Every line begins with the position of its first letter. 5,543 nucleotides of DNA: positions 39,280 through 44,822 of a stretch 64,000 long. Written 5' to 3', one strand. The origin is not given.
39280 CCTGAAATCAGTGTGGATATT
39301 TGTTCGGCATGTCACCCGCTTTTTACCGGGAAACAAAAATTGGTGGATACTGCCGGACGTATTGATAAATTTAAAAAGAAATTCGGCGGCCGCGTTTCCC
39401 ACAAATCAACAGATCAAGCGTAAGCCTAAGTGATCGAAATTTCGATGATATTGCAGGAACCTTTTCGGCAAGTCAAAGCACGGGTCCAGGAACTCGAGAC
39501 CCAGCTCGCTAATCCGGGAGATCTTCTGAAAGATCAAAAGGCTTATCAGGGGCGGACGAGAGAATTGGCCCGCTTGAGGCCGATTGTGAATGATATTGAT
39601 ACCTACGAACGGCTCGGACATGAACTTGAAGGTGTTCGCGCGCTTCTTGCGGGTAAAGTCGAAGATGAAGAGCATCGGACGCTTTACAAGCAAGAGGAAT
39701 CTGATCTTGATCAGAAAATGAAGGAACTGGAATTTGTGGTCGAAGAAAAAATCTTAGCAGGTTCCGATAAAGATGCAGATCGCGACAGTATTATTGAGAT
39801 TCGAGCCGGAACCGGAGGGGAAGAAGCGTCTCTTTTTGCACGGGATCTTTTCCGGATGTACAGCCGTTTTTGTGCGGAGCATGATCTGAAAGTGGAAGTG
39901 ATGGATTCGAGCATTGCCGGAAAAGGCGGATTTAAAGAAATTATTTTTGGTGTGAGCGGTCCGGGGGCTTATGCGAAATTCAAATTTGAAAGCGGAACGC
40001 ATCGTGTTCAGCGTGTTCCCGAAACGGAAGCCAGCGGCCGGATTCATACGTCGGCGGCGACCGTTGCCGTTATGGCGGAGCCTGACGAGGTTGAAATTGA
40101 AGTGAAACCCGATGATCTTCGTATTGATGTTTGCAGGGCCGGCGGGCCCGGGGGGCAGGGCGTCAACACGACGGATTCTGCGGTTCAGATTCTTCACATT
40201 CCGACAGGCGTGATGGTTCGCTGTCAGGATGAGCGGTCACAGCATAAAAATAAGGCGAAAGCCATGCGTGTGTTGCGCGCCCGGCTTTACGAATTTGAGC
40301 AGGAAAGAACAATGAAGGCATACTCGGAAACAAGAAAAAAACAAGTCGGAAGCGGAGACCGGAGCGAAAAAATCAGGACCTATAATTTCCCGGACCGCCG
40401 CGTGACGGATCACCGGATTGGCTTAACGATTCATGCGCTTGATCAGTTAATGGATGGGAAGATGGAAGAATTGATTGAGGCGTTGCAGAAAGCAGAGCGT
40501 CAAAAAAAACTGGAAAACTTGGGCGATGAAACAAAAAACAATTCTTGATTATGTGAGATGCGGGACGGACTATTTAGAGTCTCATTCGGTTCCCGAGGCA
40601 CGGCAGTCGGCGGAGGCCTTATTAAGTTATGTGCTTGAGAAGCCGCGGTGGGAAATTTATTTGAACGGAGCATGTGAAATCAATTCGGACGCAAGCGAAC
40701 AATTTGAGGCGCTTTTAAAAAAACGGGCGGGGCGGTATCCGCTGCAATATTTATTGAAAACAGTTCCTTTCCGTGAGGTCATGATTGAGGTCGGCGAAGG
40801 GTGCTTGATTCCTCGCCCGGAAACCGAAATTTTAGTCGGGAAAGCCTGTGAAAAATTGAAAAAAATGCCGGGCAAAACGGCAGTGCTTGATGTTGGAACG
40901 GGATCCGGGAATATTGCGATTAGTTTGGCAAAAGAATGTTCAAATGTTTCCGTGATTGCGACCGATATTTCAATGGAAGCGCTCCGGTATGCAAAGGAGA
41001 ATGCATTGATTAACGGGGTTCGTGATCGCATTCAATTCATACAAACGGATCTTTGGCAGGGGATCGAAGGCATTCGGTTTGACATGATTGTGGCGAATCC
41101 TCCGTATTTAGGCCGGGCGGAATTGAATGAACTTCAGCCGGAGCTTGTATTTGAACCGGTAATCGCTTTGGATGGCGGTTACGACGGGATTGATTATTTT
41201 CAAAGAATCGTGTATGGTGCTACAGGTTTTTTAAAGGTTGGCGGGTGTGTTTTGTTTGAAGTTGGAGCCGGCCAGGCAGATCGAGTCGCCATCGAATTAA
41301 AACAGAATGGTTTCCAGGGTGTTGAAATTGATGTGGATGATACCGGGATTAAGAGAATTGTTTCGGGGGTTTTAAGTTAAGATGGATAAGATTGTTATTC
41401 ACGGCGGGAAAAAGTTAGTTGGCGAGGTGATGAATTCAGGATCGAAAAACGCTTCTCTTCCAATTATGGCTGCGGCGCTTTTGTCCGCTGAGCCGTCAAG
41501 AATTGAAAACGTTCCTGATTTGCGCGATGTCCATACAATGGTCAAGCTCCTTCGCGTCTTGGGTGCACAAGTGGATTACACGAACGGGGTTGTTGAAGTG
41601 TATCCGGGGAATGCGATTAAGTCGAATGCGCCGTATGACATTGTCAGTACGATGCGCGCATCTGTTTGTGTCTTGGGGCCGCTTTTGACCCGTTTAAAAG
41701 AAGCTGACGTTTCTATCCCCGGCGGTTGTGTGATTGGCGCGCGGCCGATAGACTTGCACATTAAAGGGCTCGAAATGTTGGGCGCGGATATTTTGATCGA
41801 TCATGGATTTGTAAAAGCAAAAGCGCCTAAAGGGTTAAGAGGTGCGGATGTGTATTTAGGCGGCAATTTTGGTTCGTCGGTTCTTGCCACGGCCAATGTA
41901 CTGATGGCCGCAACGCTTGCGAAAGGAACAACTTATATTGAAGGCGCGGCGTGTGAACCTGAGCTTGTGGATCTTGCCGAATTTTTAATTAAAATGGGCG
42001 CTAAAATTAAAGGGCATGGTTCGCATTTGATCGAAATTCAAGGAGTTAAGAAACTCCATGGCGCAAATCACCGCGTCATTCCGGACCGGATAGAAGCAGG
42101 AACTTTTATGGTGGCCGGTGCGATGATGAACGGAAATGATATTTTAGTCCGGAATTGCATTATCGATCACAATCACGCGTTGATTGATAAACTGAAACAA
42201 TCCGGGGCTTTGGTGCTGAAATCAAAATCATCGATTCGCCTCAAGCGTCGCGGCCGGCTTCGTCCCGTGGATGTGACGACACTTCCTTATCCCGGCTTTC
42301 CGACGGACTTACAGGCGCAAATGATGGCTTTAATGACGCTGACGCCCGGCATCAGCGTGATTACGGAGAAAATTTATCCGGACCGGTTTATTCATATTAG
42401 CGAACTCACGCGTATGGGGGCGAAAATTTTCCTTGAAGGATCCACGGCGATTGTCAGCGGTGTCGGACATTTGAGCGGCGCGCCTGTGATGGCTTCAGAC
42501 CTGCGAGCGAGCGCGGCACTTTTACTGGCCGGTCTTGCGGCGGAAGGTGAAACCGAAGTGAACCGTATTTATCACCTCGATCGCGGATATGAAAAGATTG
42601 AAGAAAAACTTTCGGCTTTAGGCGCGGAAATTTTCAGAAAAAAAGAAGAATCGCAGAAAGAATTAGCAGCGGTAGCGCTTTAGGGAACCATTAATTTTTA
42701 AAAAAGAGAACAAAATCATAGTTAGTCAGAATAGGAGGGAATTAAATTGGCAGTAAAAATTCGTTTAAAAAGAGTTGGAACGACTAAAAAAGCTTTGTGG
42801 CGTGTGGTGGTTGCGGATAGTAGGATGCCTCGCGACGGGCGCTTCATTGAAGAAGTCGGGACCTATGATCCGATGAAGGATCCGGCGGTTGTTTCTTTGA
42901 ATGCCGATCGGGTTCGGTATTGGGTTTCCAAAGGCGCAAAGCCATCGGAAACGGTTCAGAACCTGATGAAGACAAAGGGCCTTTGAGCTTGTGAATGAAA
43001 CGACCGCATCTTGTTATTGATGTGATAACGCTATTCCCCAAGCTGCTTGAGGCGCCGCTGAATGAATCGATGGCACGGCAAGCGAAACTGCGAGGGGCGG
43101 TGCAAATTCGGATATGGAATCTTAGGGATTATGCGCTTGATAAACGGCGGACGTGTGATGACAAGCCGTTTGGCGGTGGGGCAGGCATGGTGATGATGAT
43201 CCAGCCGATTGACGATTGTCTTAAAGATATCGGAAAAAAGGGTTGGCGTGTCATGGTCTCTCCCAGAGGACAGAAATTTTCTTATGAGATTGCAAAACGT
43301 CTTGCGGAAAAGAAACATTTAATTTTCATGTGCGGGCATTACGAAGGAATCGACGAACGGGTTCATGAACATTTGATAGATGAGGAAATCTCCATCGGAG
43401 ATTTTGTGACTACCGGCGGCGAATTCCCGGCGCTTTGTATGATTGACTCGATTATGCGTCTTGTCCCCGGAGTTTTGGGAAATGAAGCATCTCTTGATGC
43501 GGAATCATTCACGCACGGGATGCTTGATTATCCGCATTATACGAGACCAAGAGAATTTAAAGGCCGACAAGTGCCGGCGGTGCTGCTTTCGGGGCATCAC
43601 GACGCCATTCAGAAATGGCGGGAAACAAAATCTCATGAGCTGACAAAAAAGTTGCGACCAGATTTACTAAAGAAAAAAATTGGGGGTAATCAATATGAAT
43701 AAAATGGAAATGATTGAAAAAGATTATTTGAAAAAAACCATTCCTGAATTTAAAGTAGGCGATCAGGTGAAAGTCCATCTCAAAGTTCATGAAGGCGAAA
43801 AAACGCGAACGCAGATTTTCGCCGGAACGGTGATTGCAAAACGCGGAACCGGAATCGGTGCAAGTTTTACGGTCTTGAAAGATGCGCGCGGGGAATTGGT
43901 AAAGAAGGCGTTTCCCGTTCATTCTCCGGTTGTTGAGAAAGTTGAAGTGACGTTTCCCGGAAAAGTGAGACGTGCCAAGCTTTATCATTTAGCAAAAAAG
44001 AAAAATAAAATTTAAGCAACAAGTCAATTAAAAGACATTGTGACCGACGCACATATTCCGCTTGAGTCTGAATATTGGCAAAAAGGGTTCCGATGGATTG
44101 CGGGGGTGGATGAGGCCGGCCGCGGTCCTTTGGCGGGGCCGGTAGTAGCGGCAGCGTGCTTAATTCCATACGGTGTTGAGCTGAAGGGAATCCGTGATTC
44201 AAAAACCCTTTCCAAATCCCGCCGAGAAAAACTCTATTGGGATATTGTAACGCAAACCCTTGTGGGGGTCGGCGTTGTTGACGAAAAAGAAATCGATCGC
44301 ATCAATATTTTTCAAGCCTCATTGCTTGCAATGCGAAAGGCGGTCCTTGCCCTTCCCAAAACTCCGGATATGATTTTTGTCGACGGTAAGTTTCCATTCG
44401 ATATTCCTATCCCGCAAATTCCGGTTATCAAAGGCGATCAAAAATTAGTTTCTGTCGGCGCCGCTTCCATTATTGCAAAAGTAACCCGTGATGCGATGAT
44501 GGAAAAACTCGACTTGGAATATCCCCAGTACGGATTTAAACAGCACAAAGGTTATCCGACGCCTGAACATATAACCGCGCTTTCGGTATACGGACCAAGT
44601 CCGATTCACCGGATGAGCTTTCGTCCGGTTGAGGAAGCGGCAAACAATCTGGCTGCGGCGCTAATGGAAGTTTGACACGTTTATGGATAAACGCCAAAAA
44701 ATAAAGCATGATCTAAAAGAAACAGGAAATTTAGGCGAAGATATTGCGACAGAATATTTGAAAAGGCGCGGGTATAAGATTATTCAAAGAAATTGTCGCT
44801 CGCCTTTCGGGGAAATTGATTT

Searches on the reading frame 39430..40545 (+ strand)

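Call 17: search_protein_families(library=pfam, proteins=[window:39430-40545:+], max_evalue=0.00001)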
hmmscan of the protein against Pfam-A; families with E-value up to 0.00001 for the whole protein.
window:39430-40545:+ (372 aa): 2 families
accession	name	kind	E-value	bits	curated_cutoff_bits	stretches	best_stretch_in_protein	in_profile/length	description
PF03462.23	PCRF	-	2.9e-58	197.3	24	1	16-212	2-194/194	PCRF domain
PF00472.26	RF-1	-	2.5e-43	147.1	35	1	219-329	1-116/116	RF-1 domain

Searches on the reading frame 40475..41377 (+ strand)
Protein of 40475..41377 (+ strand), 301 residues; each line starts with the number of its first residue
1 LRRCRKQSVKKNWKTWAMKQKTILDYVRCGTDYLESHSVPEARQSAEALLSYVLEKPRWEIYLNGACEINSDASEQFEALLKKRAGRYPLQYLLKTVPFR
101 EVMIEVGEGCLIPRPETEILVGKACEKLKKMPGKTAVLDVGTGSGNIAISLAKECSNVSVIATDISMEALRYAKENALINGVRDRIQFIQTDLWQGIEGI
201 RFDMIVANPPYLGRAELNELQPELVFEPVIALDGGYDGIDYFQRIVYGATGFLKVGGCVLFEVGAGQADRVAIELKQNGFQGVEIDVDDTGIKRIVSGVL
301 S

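Call 17: search_protein_families(library=pfam, proteins=[window:40475-41377:+], max_evalue=0.00001)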
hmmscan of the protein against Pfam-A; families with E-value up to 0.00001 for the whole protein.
window:40475-41377:+ (301 aa): 12 families
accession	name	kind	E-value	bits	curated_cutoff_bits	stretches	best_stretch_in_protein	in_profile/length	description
PF05175.20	MTS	-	7.7e-17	61.9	23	1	128-212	27-109/170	Methyltransferase small domain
PF17827.6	PrmC_N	-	3.5e-15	56.7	23.4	1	28-94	4-70/71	PrmC N-terminal domain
PF13847.12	Methyltransf_31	-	7.3e-12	45.6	27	1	134-208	4-81/145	Methyltransferase domain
PF13649.12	Methyltransf_25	-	1.7e-11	45.1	27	1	137-208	1-71/97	Methyltransferase domain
PF06325.19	PrmA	-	2.1e-11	44.3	22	1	133-208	161-233/296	Ribosomal protein L11 methyltransferase (PrmA)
PF08242.18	Methyltransf_12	-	5.1e-08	34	30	1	138-208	1-72/98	Methyltransferase domain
PF09445.16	Methyltransf_15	-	1.2e-07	31.9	22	1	135-211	2-81/165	RNA cap guanine-N2 methyltransferase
PF08241.18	Methyltransf_11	-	4.8e-07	30.8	21.2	1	138-207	1-66/95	Methyltransferase domain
PF12847.13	Methyltransf_18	-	6.4e-07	29.9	27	1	132-206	13-87/151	Methyltransferase domain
PF01170.24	UPF0020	-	1.8e-06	28.3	22.3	1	156-216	75-136/197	RMKL-like, methyltransferase domain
PF02475.24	TRM5-TYW2_MTfase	-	3.1e-06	27.7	28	1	135-211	38-114/164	TRM5/TYW2 methyltransferase domain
PF02353.26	CMAS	-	3.7e-06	26.9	27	1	123-207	53-133/273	Mycolic acid cyclopropane synthetase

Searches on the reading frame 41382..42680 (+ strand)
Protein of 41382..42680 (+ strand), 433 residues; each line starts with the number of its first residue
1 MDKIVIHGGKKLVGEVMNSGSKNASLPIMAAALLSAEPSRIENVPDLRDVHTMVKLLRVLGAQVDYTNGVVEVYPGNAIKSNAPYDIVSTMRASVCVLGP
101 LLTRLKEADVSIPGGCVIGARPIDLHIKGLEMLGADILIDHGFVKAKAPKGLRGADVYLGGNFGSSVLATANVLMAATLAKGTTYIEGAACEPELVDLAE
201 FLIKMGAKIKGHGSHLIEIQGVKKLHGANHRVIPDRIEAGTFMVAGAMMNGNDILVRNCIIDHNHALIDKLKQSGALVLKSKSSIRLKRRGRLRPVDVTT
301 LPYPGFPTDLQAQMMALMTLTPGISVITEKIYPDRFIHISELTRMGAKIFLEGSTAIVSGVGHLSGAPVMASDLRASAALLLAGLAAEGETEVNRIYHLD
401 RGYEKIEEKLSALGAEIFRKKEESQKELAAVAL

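Call 17: search_protein_families(library=pfam, proteins=[window:41382-42680:+], max_evalue=0.00001)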
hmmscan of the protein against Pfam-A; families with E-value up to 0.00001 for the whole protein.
window:41382-42680:+ (433 aa): 1 family
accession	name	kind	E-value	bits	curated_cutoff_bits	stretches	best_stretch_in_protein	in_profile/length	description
PF00275.25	EPSP_synthase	-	2.4e-105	353.1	22.8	1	7-410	2-417/417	EPSP synthase (3-phosphoshikimate 1-carboxyvinyltransferase)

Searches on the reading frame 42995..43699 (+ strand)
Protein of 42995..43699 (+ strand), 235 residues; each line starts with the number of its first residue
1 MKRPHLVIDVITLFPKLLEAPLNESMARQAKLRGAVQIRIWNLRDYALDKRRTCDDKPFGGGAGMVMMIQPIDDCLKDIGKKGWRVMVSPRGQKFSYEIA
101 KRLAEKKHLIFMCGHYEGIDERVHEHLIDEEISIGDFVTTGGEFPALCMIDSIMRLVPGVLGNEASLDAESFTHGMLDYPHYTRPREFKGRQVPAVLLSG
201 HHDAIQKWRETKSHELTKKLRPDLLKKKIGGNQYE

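Call 17: search_protein_families(library=pfam, proteins=[window:42995-43699:+], max_evalue=0.00001)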
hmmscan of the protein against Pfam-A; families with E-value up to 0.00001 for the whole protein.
window:42995-43699:+ (235 aa): 1 family
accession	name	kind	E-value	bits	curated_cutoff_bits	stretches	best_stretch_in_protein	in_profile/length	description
PF01746.26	tRNA_m1G_MT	-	6.8e-60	202.6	27.3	1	29-222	3-195/195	tRNA (Guanine-1)-methyltransferase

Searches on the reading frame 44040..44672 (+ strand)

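Call 17: search_protein_families(library=pfam, proteins=[window:44040-44672:+], max_evalue=0.00001)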
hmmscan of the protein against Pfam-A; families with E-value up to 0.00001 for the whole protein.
window:44040-44672:+ (211 aa): 1 family
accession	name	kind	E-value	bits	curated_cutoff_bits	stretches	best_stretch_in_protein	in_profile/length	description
PF01351.25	RNase_HII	-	2.7e-38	132.3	25.8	1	21-196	1-198/199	Ribonuclease HII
